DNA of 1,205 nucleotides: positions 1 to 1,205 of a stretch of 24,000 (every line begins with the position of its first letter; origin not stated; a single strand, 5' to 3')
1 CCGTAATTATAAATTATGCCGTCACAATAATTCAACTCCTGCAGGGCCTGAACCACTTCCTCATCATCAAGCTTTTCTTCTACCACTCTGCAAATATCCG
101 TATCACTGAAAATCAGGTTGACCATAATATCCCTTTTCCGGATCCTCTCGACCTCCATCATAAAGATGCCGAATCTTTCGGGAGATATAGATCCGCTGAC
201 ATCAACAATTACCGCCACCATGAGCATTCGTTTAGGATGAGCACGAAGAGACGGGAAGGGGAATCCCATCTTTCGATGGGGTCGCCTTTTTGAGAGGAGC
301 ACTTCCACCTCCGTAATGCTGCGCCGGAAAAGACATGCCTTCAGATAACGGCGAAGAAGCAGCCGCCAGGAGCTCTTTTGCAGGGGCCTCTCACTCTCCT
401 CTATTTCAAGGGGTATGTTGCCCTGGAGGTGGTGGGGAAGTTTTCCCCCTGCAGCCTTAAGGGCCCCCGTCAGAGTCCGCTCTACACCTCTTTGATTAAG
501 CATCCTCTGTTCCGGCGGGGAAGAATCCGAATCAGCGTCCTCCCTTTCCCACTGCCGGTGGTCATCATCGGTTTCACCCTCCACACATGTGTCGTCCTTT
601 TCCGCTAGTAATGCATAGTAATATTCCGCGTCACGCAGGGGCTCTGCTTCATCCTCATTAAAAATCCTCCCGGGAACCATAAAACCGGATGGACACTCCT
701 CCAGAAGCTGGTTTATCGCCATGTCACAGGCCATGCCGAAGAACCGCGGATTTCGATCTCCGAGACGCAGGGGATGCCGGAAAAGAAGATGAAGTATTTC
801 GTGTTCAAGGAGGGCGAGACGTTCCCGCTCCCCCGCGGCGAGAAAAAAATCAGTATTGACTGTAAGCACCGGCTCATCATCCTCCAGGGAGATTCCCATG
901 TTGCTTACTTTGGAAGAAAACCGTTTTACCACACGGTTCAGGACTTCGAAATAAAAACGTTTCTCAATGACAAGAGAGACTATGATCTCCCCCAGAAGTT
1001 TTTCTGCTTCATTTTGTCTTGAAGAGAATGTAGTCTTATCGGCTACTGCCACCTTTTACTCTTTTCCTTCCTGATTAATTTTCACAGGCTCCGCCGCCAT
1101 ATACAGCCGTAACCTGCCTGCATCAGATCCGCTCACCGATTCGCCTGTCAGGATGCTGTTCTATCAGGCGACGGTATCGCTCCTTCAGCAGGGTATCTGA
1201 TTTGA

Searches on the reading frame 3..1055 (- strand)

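Call 61: search_protein_families(library=pfam, proteins=[window:3-1055:-], max_evalue=1)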
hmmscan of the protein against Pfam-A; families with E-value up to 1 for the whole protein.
window:3-1055:- (351 aa): 4 families
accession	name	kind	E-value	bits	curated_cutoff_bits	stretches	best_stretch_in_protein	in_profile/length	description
PF13203.12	DUF2201_N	-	3.7e-14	53.4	23.2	1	67-241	48-239/271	Putative metallopeptidase domain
PF09967.15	DUF2201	-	0.0029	18.2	26.4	1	280-326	1-48/123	VWA-like domain (DUF2201)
PF18894.6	PhageMetallopep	-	0.11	13.1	23.7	1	60-90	63-93/134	Putative phage metallopeptidase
PF10374.15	EST1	-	0.12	13.2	25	1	11-100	32-126/135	Telomerase activating protein Est1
